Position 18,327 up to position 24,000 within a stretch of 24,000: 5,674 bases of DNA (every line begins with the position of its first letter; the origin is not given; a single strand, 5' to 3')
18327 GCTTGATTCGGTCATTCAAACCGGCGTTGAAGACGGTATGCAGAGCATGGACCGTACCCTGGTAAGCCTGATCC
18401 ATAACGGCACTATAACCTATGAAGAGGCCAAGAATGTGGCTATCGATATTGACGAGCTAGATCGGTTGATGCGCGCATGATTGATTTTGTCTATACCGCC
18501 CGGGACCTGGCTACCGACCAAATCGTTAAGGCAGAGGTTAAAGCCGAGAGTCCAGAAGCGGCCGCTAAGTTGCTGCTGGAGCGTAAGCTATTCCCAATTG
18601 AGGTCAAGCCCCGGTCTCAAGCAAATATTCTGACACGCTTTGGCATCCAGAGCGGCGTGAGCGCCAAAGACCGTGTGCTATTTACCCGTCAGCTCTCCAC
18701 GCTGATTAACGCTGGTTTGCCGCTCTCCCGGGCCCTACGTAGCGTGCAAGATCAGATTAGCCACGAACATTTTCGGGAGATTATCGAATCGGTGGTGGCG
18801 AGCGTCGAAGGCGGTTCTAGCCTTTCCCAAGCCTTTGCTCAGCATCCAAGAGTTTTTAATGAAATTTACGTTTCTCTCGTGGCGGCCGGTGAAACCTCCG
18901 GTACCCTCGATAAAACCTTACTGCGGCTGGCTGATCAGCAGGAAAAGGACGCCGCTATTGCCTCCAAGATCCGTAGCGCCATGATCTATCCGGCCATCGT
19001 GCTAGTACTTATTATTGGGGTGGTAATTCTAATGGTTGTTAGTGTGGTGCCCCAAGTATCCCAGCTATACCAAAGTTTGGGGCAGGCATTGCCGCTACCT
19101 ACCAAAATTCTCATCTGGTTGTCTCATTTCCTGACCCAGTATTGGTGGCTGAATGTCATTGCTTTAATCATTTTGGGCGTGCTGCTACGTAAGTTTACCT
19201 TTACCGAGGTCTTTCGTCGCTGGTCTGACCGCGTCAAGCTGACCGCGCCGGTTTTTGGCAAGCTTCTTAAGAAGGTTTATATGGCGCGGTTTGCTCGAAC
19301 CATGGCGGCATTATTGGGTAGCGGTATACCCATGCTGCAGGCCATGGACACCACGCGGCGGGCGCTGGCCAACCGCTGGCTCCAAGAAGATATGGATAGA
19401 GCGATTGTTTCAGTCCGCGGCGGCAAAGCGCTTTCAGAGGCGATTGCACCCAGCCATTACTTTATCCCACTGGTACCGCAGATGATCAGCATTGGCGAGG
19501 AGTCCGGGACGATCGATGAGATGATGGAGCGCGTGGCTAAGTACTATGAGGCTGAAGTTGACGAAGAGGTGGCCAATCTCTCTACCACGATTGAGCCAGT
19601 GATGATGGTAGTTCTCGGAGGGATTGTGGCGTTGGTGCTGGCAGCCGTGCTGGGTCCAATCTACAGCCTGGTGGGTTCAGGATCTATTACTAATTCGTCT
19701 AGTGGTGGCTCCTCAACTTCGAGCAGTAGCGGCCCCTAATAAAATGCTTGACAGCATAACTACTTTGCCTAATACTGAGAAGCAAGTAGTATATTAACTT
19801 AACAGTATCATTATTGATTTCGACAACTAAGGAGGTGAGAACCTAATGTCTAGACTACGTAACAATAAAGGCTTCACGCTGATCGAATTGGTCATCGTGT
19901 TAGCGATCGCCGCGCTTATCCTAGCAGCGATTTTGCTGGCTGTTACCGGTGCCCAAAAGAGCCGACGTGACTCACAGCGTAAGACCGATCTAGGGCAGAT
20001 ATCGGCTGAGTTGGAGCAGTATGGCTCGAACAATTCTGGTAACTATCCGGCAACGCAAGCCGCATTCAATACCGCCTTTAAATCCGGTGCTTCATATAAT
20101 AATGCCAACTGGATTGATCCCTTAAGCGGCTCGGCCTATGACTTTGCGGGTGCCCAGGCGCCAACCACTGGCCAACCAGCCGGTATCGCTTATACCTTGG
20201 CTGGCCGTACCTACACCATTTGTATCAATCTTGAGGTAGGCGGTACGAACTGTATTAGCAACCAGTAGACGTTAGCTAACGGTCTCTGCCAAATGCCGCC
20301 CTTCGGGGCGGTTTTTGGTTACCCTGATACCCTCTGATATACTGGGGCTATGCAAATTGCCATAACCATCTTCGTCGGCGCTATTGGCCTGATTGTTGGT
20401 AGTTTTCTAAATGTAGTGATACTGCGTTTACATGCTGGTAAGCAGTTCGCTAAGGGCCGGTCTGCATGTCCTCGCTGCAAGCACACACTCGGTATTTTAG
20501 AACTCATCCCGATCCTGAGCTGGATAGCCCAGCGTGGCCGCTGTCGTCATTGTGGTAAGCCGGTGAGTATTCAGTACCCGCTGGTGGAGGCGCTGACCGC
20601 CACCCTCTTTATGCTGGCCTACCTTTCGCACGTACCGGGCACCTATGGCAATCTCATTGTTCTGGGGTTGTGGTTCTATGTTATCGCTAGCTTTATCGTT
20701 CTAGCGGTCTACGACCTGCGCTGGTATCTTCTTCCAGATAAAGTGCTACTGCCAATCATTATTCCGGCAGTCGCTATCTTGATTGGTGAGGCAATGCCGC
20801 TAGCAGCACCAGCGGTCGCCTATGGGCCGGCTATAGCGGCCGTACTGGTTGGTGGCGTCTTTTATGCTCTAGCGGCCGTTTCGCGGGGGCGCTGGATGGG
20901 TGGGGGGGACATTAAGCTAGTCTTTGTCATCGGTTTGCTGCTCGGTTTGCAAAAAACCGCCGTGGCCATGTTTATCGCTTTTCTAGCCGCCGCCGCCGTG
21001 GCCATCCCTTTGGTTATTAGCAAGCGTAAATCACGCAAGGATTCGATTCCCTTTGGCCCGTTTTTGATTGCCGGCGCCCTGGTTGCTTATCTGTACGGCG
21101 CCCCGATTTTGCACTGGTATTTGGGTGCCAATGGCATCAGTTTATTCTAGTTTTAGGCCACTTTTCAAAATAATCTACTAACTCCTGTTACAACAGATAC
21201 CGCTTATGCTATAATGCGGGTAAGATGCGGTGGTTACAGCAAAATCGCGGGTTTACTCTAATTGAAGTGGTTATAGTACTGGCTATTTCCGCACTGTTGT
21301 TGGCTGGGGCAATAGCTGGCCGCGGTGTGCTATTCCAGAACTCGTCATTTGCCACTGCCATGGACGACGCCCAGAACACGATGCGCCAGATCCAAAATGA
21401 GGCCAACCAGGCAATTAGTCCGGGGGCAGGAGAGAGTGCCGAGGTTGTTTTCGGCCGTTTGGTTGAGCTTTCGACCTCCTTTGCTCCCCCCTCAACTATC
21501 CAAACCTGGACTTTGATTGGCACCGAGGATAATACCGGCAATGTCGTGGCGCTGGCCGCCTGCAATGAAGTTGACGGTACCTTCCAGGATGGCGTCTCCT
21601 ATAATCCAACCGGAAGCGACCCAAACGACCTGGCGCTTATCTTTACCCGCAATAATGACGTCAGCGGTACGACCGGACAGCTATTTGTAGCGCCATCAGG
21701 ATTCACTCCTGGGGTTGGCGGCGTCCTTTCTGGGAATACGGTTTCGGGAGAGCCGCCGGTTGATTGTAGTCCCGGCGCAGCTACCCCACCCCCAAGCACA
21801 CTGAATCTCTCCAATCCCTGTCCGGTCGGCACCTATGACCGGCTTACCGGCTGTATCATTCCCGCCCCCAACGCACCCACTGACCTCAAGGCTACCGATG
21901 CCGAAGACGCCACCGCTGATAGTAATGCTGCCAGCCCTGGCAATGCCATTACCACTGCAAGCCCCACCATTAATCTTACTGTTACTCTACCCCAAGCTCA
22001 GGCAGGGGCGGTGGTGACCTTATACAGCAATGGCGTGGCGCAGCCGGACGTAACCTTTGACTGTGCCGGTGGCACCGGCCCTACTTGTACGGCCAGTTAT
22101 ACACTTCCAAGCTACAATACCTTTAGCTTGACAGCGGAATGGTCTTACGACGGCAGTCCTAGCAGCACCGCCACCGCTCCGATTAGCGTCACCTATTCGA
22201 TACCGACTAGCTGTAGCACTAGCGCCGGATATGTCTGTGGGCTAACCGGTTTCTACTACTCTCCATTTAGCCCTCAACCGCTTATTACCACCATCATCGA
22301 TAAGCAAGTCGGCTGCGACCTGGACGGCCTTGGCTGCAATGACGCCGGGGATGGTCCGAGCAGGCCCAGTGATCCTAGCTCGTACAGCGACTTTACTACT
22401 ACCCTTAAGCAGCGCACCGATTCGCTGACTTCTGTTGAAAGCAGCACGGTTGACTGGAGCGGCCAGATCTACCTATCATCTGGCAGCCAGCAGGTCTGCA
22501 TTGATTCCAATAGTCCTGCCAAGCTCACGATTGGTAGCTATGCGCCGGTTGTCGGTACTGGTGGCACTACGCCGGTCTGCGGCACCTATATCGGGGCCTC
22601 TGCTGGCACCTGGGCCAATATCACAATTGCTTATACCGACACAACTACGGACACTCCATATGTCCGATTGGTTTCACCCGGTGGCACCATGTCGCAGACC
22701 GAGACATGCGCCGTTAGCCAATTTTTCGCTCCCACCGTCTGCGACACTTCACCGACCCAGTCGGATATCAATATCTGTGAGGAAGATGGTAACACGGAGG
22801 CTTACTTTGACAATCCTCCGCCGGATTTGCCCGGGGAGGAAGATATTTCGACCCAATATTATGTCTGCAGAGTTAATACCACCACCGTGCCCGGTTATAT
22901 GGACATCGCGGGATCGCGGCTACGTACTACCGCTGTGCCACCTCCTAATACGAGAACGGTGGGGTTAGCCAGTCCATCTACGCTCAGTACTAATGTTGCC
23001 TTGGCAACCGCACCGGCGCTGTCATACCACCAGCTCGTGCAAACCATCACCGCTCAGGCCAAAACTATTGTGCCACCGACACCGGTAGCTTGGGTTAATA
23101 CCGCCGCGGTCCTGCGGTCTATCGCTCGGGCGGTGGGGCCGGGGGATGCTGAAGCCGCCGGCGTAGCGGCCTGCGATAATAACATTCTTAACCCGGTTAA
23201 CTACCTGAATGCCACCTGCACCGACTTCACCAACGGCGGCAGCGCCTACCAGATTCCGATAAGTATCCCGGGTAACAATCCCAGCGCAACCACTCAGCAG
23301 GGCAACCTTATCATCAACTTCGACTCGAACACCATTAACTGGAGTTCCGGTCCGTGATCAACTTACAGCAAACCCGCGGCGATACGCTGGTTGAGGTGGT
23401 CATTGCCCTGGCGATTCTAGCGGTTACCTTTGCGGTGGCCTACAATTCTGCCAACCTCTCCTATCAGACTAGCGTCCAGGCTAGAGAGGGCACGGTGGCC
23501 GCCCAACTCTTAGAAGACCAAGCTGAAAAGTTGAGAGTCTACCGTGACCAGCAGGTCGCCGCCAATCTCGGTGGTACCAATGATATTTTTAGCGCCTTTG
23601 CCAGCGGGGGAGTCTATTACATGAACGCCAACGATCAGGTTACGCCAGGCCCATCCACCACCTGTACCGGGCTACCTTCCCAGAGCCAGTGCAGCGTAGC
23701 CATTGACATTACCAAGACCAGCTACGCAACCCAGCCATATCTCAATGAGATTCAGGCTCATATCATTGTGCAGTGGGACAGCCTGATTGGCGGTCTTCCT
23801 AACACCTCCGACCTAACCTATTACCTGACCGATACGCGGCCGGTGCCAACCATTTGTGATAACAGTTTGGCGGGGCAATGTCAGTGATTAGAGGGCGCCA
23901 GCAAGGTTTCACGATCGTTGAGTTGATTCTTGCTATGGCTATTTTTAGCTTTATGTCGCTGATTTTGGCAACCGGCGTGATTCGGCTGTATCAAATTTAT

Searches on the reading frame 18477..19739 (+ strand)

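Call 9: search_protein_families(library=pfam, proteins=[window:18477-19739:+], max_evalue=0.001)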
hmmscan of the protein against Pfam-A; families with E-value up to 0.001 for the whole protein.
window:18477-19739:+ (420 aa): 1 family
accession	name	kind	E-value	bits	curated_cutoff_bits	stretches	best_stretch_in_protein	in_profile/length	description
PF00482.28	T2SSF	-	6.8e-65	217.1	25.2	2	69-192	1-125/125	Type II secretion system (T2SS), protein F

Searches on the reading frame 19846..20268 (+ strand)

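Call 59: search_protein_families(library=pfam, proteins=[window:19846-20268:+], max_evalue=0.001)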
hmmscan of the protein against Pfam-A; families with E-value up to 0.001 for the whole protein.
window:19846-20268:+ (140 aa): 1 family
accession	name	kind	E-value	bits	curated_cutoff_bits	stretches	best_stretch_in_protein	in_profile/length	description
PF07963.17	N_methyl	-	6e-09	35.5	21.2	1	5-30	2-27/27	Prokaryotic N-terminal methylation motif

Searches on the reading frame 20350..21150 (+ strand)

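Call 59: search_protein_families(library=pfam, proteins=[window:20350-21150:+], max_evalue=0.001)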
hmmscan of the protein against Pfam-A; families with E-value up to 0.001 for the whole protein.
window:20350-21150:+ (266 aa): 2 families
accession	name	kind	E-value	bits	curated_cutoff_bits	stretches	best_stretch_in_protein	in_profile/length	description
PF06750.18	A24_N_bact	-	1.6e-32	111.9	23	1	12-92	2-82/84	Bacterial Peptidase A24 N-terminal domain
PF01478.23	Peptidase_A24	-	7.9e-13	49.2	26.5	1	111-219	3-104/104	Type IV leader peptidase family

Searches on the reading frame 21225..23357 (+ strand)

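Call 59: search_protein_families(library=pfam, proteins=[window:21225-23357:+], max_evalue=0.001)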
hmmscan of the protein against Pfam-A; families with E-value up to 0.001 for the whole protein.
window:21225-23357:+ (710 aa): 1 family
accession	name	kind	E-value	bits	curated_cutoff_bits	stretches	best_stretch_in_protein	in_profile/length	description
PF07963.17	N_methyl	-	5.3e-08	32.6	21.2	1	6-30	3-27/27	Prokaryotic N-terminal methylation motif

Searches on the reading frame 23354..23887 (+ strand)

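Call 59: search_protein_families(library=pfam, proteins=[window:23354-23887:+], max_evalue=0.001)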
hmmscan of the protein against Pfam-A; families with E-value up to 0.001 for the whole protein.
window:23354-23887:+ (177 aa): 1 family
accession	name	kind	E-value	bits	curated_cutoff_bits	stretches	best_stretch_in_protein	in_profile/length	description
PF07963.17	N_methyl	-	7.7e-05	22.5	21.2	1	11-30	8-27/27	Prokaryotic N-terminal methylation motif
